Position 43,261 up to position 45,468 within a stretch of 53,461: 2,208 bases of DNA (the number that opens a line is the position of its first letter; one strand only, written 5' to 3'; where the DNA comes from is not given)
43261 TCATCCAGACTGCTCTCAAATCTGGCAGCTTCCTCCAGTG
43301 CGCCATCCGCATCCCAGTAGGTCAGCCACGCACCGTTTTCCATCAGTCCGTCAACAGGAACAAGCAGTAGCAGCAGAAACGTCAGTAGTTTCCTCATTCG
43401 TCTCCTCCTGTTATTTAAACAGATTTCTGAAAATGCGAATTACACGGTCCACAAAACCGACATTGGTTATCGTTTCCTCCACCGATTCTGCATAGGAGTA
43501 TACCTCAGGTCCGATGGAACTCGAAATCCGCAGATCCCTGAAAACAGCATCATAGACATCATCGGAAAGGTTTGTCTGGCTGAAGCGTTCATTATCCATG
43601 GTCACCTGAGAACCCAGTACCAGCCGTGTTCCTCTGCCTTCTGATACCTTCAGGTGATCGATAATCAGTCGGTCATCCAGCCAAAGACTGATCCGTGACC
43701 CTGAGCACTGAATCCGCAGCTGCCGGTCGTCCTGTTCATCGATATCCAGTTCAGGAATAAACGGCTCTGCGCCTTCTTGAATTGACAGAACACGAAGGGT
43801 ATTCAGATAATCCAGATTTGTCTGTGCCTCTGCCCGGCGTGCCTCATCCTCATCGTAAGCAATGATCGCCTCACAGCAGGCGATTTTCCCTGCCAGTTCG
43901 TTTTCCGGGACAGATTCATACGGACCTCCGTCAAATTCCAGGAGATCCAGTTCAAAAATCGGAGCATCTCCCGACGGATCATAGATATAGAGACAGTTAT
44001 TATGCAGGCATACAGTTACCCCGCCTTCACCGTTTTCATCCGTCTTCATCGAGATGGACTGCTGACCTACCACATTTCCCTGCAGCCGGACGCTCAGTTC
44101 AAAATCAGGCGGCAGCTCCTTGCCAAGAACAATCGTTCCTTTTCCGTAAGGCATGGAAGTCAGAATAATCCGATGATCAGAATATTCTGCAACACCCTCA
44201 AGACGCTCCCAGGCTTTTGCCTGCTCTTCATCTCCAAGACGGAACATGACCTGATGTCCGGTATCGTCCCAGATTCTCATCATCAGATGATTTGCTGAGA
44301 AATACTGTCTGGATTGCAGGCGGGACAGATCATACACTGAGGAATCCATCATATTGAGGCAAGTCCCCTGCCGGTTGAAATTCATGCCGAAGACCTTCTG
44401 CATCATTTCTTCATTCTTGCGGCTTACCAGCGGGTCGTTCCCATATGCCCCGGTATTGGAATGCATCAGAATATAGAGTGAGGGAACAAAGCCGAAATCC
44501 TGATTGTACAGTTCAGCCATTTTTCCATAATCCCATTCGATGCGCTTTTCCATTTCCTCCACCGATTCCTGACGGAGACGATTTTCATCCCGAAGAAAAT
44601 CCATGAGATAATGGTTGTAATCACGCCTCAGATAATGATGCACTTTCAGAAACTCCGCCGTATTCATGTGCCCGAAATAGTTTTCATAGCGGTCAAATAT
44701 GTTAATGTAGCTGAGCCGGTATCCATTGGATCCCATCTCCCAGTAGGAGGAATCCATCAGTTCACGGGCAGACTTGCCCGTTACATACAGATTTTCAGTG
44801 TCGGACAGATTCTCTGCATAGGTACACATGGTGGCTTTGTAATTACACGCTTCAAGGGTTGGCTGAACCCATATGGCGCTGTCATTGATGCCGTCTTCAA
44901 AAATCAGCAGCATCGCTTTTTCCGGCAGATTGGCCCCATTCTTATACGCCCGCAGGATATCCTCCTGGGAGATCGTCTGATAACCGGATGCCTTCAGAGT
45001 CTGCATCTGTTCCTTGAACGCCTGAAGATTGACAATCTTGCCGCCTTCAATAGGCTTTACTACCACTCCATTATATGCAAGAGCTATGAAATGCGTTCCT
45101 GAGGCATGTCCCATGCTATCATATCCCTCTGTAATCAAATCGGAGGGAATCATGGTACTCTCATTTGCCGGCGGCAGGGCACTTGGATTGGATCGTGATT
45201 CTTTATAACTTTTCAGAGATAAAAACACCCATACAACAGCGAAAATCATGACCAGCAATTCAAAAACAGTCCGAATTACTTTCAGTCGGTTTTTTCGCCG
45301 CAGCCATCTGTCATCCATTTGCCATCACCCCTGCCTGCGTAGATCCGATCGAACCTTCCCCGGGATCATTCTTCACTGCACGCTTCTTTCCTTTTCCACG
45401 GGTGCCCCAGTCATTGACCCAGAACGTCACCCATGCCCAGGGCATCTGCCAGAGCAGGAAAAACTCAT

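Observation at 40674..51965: Eight-gene synthase-dependent exopolysaccharide operon built around a PilZ-fused HasA/NodC-like synthase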

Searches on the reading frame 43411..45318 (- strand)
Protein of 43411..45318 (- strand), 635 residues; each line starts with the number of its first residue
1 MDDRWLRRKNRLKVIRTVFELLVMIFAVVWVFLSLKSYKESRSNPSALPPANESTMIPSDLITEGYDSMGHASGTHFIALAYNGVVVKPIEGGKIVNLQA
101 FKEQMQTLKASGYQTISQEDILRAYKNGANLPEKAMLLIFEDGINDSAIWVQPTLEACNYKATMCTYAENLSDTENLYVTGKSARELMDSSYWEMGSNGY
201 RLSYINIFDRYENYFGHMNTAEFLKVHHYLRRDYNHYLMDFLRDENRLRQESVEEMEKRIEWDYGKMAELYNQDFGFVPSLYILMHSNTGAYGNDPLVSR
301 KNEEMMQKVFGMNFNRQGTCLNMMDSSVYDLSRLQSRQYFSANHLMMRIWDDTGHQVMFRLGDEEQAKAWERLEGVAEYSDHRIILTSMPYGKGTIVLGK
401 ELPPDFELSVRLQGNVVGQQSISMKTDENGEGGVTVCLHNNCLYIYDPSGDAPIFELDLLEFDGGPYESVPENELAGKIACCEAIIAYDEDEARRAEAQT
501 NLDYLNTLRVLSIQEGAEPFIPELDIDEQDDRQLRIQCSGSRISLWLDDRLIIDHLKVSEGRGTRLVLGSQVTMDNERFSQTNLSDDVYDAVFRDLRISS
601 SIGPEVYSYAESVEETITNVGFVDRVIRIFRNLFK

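Call 4: search_protein_families(library=pfam, proteins=[window:43411-45318:-], max_evalue=0.01)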
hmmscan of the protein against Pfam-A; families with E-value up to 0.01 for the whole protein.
window:43411-45318:- (635 aa): 0 families

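Call 5: search_protein_families(library=ncbifam, proteins=[window:43411-45318:-], max_evalue=0.01)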
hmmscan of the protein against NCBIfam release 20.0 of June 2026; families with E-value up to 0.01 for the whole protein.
window:43411-45318:- (635 aa): 3 families
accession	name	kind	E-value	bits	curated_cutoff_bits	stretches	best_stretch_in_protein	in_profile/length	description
TIGR03938.2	deacetyl_PgaB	equivalog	3.7e-12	45.3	321.9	1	94-176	24-106/621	poly-beta-1,6-N-acetyl-D-glucosamine N-deacetylase PgaB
NF011177.0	PRK14582.1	equivalog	2.2e-11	42.8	923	1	76-283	48-249/671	poly-beta-1,6-N-acetyl-D-glucosamine N-deacetylase PgaB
NF011176.0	PRK14581.1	equivalog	7.4e-09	34.3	1091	1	77-166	49-139/673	poly-beta-1,6-N-acetyl-D-glucosamine N-deacetylase PgaB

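Call 8: search_solved_structures(query=window:43411-45318:-, max_evalue=1, show_alignments=2)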
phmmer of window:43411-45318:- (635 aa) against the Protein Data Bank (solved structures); distinct sequences matched with E-value up to 1: 11.
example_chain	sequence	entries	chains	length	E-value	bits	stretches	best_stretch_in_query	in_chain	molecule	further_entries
3vus_A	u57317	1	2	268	4.6e-08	35.4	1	77-277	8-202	Poly-beta-1,6-N-acetyl-D-glucosamine N-deacetylase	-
4f9d_A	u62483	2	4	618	2.7e-07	32.8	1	77-271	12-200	Poly-beta-1,6-N-acetyl-D-glucosamine N-deacetylase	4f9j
4u10_A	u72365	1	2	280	2.8e-06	29.5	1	105-267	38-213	Poly-beta-1,6-N-acetyl-D-glucosamine N-deacetylase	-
6dq3_A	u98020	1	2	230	0.00013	24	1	92-165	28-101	Polysaccharide deacetylase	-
5bu6_A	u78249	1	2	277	0.076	14.8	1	103-166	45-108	BpsB (PgaB), Poly-beta-1,6-N-acetyl-D-glucosamine N-deacetylase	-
4b1l_A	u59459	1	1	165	0.2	13.5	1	500-561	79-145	LEVANASE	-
4azz_A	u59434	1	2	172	0.21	13.4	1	500-561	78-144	LEVANASE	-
4b1m_A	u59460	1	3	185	0.25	13.1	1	500-556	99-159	LEVANASE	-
9z32_A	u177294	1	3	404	0.61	11.9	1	8-47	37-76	Isoform B of P2X purinoceptor 2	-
9ddv_A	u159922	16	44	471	0.75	11.6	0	8-47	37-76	P2X purinoceptor 2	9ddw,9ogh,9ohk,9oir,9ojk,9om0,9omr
1aj8_A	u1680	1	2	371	0.82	11.4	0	335-419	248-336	CITRATE SYNTHASE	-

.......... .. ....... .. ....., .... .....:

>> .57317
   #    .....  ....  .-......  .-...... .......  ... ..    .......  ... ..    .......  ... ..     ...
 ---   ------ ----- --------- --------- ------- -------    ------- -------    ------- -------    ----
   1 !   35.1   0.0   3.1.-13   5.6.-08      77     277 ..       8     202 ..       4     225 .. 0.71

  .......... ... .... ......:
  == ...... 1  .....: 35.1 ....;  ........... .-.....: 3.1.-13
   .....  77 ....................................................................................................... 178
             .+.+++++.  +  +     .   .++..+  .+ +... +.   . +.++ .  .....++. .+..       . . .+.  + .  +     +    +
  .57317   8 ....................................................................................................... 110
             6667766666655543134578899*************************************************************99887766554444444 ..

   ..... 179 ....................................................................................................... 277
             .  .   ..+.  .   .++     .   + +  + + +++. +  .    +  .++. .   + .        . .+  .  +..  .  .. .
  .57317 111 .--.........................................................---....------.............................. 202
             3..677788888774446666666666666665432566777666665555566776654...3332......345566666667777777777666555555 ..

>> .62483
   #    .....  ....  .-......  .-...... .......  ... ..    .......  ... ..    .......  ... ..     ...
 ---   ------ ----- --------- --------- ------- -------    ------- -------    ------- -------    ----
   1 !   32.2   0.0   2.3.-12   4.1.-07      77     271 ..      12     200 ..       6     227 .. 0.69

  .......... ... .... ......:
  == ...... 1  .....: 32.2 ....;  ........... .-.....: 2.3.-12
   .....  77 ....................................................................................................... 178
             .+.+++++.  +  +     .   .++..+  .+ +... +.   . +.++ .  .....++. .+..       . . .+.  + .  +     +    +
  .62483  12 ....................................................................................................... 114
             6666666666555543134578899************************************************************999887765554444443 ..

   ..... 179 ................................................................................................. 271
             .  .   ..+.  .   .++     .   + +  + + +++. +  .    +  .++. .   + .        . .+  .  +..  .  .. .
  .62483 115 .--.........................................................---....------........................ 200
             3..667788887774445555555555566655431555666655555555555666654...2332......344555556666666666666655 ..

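Call 24: search_solved_structures(query=A3, max_evalue=1, show_alignments=2)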
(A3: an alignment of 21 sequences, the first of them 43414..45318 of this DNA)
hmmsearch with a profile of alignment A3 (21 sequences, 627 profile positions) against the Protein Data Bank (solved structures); distinct sequences matched with E-value up to 1: 8.
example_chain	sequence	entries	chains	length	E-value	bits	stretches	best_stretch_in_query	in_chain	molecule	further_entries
3vus_A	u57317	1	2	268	1.9e-12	49.6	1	64-149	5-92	Poly-beta-1,6-N-acetyl-D-glucosamine N-deacetylase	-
4f9d_A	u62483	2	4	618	1.2e-11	46.9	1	64-148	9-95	Poly-beta-1,6-N-acetyl-D-glucosamine N-deacetylase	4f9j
4u10_A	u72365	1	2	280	1.4e-11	46.8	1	83-157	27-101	Poly-beta-1,6-N-acetyl-D-glucosamine N-deacetylase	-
6dq3_A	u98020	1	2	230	8.9e-07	30.9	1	80-179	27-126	Polysaccharide deacetylase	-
4wcj_A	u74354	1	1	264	3.2e-06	29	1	62-194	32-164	Polysaccharide deacetylase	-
5bu6_A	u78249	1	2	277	0.0002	23.1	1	83-154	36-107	BpsB (PgaB), Poly-beta-1,6-N-acetyl-D-glucosamine N-deacetylase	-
6ywf_A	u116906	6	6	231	0.33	12.5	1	509-565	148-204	Alginate lyase (PL7)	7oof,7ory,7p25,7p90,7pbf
3rwx_A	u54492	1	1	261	0.6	11.6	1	352-437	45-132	Hypothetical bacterial outer membrane protein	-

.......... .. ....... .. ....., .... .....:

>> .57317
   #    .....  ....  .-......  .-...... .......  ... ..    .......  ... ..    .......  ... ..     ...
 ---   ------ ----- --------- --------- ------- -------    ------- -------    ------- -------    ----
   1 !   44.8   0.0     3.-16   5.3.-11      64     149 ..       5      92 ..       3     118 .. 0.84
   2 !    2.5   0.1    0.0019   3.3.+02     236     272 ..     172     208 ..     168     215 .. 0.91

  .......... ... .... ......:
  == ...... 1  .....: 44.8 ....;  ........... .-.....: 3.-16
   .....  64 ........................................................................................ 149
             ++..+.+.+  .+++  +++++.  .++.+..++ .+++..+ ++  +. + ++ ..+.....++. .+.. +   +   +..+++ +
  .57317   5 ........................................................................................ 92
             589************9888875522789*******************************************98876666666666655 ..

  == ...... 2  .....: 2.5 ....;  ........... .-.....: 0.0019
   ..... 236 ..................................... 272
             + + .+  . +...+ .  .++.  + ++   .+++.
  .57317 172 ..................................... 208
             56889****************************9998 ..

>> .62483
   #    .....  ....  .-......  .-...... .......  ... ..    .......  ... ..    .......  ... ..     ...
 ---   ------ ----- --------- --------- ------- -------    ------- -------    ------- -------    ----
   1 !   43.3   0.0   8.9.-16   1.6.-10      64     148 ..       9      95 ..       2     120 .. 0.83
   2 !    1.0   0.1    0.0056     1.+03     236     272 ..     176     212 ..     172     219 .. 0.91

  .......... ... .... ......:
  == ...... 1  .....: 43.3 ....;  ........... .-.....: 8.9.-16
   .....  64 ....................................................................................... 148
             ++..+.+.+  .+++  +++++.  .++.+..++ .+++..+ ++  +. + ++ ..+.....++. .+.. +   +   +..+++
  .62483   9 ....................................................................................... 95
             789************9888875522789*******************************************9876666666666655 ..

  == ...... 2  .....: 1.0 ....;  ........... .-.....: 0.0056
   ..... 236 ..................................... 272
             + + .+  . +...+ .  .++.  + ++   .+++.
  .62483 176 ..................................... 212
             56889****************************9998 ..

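Call 36: find_homologous_proteins(query=window:43414-45318:-, max_evalue=0.00001)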
Query window:43414-45318:- (635 aa): 1051 proteins with E <= 0.00001 among 7488 candidates; the best 120 are listed.
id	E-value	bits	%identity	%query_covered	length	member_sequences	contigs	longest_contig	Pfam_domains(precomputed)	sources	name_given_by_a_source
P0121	0.0e+0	1460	100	100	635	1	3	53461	-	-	-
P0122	0.0e+0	1257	84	100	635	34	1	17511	-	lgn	-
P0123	0.0e+0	1092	86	85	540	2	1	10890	-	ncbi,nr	ncbi:MAG: glycoside hydrolase, partial [Clostridia bacterium]|nr:glycoside hydrolase [Clostridia bac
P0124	0.0e+0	1033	69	100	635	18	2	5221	-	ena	-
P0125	7.7e-297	1004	66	100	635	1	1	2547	-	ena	-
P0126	1.5e-292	990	68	99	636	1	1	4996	-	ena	-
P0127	1.4e-291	987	68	99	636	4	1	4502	-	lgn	-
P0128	1.2e-259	881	63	96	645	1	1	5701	-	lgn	-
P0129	9.7e-256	868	61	100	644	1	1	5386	-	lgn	-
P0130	4.2e-254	863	61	99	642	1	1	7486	-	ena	-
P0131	2.2e-251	854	60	100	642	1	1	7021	-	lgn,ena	-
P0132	1.8e-250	851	62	96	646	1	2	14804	-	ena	-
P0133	1.2e-249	848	60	99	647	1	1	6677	-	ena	-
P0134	2.8e-249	847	60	100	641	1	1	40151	-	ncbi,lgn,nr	ncbi:MAG: hypothetical protein Q4E45_02165 [Eubacteriales bacterium]|nr:hypothetical protein [Eubact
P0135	5.3e-249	846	60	100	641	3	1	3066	-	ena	-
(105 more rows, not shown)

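Call 51: predict_structure(alignment_id=A5)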
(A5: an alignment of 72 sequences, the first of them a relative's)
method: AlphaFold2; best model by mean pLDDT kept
length: 635 residues; sequences in the alignment: 72
mean_pLDDT: 89.1   pTM: 0.85
mean pLDDT of the five models: 89.1, 88.9, 87.5, 86.3, 84.6
residues with pLDDT >= 90: 455; 70-90: 122; 50-70: 40; < 50: 18
segments of 3 or more residues with pLDDT < 50: 40-46, 614-622
pLDDT, mean of each block of 10 residues (from residue 1): 74 86 90 72 53 83 91 95 88 85 96 98 96 97 91 95 94 83 90 94 91 92 91 82 93 96 96 93 75 90 95 90 93 93 97 97 94 96 95 96 94 94 95 95 93 94 94 97 95 96 97 95 88 95 96 95 95 73 79 95 83 46 55 53
secondary structure, 60 per line:
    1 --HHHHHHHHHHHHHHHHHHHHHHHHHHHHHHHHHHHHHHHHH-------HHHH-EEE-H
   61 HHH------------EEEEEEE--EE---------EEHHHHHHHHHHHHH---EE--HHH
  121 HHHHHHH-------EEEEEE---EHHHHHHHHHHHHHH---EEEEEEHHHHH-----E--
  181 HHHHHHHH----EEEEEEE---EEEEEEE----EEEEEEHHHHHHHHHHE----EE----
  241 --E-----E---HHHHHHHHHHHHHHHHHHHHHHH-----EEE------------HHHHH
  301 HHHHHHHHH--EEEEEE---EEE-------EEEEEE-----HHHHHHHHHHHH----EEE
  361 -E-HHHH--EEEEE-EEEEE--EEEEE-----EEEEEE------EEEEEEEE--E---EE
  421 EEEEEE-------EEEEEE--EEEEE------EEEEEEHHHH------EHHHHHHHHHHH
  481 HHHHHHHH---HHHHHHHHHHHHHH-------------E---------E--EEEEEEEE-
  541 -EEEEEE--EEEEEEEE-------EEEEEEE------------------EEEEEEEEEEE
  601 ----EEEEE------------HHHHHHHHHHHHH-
elements in order: H3-43 H51-54 E56-58 H60-63 E76-82 H98-110 H118-127 E135-140 H145-158 E162-167 H168-172 H181-188 E193-199 E203-209 E214-219 H220-229 H253-275 E281-283 H296-309 E312-317 E321-323 E331-336 H342-353 E358-360 H364-367 E370-374 E376-380 E383-387 E393-398 E405-412 E419-426 E434-439 E442-446 E453-458 H459-462 H470-488 H492-505 E532-539 E542-547 E550-557 E565-571 E590-600 E605-609 H622-634
